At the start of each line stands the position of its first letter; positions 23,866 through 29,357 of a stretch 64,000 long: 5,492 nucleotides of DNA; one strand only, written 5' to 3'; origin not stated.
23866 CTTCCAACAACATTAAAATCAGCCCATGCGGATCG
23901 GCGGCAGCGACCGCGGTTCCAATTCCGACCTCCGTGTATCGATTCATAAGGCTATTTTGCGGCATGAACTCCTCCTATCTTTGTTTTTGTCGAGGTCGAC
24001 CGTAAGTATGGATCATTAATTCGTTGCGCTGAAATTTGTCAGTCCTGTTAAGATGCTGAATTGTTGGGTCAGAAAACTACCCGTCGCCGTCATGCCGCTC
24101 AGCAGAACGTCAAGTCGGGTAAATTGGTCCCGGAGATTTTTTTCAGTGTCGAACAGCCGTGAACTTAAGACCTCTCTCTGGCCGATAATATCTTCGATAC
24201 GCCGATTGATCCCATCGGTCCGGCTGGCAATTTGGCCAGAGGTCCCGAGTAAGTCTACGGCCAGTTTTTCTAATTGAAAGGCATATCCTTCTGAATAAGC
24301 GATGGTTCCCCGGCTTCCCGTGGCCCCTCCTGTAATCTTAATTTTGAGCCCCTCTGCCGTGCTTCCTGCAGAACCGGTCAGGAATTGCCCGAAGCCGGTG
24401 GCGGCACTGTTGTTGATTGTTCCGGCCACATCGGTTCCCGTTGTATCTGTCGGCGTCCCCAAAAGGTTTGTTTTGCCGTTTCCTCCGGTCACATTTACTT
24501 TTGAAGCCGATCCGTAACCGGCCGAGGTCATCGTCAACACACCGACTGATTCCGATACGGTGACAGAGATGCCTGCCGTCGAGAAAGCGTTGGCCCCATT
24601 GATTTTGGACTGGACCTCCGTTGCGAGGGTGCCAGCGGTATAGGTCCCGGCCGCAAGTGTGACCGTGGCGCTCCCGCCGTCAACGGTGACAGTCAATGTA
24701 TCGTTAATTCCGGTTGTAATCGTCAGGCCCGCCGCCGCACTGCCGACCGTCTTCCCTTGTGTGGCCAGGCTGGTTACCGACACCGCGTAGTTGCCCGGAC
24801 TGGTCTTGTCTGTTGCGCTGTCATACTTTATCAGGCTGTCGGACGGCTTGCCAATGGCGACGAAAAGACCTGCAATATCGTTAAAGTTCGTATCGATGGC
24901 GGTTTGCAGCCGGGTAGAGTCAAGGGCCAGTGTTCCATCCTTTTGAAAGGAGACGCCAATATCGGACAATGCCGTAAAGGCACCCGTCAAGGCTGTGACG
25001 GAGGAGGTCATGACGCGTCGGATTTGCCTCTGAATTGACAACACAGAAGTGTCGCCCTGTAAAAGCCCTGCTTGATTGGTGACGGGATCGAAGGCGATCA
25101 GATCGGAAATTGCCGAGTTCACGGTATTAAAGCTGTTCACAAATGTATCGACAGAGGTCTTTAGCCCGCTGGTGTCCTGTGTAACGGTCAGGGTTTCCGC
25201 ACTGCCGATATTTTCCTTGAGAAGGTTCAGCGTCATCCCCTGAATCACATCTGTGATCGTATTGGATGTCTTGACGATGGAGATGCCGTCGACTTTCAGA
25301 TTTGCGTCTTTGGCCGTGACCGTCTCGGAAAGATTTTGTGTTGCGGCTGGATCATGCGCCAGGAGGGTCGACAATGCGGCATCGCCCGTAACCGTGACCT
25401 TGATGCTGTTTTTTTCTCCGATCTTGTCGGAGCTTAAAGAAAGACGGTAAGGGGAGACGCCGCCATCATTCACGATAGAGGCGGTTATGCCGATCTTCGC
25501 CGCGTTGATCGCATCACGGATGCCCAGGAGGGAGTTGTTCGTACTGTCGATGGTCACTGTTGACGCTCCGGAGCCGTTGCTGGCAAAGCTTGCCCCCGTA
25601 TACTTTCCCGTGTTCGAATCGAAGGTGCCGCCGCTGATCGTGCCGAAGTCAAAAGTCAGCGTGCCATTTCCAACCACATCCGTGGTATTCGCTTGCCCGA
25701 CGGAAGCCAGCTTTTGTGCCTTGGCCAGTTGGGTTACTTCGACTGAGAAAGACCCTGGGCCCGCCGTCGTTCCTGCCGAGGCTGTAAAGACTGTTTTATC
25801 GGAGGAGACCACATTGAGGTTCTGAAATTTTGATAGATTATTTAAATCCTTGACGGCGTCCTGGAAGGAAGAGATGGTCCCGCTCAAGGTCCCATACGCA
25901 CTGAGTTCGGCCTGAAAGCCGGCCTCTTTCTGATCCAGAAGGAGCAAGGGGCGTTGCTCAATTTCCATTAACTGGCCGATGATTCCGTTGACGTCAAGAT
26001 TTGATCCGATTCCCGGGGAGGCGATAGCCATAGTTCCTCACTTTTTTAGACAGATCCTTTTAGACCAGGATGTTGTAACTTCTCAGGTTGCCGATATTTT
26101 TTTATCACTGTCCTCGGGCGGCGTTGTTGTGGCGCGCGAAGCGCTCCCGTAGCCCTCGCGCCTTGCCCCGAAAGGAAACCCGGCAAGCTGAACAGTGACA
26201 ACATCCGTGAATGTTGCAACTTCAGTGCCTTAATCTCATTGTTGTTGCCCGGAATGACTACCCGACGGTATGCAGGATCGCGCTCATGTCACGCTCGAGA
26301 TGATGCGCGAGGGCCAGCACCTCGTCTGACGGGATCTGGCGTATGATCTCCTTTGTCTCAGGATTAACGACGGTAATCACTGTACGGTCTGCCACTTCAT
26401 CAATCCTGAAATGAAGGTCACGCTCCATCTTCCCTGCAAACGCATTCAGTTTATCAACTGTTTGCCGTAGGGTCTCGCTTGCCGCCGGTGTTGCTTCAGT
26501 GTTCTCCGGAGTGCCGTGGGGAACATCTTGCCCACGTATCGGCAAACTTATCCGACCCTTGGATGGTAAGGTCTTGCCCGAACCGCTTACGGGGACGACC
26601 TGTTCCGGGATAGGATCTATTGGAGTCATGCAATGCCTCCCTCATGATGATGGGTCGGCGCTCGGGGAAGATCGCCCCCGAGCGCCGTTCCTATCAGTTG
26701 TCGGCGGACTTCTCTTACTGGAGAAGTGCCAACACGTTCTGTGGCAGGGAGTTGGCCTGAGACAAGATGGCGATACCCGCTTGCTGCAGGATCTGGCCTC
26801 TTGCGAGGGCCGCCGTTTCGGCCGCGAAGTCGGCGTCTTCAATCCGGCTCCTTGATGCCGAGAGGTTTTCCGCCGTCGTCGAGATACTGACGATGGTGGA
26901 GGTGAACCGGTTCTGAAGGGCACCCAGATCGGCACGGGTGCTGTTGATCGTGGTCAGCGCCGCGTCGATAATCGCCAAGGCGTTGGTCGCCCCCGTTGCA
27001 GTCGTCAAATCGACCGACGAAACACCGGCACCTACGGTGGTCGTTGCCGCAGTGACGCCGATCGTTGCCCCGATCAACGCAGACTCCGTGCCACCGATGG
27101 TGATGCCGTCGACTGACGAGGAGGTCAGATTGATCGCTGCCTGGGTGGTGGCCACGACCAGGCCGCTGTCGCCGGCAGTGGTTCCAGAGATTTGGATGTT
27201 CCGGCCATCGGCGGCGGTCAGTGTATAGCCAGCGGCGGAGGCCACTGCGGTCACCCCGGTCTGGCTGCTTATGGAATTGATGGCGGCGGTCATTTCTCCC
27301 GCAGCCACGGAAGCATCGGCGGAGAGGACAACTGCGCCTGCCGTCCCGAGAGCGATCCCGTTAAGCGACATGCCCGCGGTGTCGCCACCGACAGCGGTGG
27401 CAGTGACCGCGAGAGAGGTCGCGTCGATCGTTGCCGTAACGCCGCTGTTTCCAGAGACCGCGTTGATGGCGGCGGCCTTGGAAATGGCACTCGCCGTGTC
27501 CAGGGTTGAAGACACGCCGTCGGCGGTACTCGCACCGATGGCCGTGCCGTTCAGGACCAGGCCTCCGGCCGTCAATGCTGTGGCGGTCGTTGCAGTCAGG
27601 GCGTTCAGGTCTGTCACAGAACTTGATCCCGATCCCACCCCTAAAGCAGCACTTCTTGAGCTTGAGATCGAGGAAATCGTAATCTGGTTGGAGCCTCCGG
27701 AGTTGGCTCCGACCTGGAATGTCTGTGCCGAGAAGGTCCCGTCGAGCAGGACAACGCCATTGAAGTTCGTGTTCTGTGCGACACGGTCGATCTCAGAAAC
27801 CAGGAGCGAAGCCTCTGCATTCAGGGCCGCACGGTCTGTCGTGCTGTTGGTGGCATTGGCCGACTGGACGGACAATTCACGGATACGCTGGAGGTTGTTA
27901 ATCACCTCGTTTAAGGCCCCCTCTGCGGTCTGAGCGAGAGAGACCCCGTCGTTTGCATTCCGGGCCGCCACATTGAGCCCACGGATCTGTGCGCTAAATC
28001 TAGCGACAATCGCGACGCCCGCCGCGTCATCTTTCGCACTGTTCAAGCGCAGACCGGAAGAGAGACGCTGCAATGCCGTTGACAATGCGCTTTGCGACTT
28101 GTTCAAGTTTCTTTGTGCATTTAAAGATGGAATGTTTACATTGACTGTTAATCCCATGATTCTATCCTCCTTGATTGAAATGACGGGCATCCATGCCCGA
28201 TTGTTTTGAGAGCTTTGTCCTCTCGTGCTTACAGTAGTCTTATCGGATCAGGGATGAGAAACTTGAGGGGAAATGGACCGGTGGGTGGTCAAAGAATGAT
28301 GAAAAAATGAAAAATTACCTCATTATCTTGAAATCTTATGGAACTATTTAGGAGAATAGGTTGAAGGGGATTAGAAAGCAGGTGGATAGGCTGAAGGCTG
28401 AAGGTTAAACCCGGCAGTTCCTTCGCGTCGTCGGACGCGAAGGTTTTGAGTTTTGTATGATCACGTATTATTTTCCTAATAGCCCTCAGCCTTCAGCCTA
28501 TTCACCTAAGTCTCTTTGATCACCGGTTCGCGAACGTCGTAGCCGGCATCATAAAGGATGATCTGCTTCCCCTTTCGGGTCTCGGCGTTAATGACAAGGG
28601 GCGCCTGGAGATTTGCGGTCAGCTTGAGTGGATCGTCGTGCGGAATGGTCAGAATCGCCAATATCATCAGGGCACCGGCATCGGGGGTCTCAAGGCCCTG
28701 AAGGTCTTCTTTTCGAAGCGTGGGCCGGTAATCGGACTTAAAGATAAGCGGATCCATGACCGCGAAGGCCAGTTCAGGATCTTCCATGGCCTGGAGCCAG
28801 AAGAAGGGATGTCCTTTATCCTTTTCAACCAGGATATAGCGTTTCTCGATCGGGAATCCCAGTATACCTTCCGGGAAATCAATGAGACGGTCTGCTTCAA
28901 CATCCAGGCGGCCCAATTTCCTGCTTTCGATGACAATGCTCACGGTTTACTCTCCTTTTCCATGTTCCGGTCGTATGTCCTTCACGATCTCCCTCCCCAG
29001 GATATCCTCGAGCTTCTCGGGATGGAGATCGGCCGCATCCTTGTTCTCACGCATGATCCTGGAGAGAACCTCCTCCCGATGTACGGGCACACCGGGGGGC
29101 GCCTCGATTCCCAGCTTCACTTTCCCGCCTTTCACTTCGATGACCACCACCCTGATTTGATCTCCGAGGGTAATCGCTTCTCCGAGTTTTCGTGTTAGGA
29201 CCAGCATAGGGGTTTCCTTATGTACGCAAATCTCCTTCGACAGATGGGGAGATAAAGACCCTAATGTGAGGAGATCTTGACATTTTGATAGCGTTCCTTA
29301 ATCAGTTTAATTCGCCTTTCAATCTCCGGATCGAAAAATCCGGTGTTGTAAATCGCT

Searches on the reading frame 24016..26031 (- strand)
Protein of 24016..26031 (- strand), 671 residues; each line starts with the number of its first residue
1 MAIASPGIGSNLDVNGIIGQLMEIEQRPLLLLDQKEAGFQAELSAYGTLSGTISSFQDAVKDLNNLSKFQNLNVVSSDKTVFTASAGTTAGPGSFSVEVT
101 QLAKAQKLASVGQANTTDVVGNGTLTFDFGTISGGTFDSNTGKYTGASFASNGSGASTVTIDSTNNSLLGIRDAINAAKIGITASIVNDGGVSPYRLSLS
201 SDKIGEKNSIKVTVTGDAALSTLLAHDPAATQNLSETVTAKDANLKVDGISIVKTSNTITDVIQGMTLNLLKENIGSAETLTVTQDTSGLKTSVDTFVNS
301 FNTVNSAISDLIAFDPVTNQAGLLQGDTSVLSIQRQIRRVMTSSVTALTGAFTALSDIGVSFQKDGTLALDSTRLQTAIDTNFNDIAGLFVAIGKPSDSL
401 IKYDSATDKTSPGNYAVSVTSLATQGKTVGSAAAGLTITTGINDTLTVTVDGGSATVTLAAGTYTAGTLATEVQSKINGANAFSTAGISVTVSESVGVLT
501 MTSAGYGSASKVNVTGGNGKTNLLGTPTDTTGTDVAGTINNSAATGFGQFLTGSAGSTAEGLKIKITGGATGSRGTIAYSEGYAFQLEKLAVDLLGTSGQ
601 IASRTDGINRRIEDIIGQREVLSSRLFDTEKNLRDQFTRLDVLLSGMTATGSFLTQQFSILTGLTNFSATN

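Call 7: search_protein_families(library=pfam, proteins=[window:24016-26031:-], max_evalue=0.00001)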
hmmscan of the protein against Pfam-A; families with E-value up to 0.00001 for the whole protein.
window:24016-26031:- (671 aa): 2 families
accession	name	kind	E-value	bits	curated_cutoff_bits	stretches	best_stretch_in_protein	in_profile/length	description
PF07195.17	FliD_C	-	3.7e-43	148.1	25.4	2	240-394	1-162/236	Flagellar hook-associated protein 2 C-terminus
PF02465.23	FliD_N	-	6.9e-26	91.2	24.8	1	10-106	1-97/97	Flagellar hook-associated protein 2 N-terminus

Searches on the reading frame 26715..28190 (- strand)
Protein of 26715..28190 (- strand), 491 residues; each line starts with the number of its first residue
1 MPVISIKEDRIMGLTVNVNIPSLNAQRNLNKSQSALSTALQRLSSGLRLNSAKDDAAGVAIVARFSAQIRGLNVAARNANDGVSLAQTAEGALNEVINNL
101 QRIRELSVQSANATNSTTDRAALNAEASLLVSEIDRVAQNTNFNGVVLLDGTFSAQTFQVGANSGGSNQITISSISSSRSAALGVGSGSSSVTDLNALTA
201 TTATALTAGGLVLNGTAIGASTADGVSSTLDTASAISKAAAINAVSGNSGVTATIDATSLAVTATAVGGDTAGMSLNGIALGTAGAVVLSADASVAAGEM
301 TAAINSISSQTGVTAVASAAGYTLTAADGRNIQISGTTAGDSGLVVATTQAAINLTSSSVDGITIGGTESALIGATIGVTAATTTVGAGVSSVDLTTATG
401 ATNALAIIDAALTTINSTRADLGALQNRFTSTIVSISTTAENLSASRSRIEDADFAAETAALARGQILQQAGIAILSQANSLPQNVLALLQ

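Call 7: search_protein_families(library=pfam, proteins=[window:26715-28190:-], max_evalue=0.00001)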
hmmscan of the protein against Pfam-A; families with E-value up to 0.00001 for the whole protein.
window:26715-28190:- (491 aa): 2 families
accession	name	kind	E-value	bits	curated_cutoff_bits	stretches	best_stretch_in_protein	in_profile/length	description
PF00669.25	Flagellin_N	-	8.4e-43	146.2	26.6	1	16-153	1-138/139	Bacterial flagellin N-terminal helical region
PF00700.27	Flagellin_C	-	7.9e-27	93.9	23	1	405-490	1-86/86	Bacterial flagellin C-terminal helical region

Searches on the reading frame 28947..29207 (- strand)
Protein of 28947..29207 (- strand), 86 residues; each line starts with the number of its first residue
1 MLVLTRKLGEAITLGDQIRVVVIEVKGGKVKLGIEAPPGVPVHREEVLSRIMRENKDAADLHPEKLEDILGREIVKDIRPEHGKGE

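Call 7: search_protein_families(library=pfam, proteins=[window:28947-29207:-], max_evalue=0.00001)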
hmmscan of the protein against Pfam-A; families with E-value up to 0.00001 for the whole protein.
window:28947-29207:- (86 aa): 1 family
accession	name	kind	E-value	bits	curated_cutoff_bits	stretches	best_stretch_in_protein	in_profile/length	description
PF02599.21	CsrA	-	6.7e-23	80.9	27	1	1-52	1-52/53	Global regulator protein family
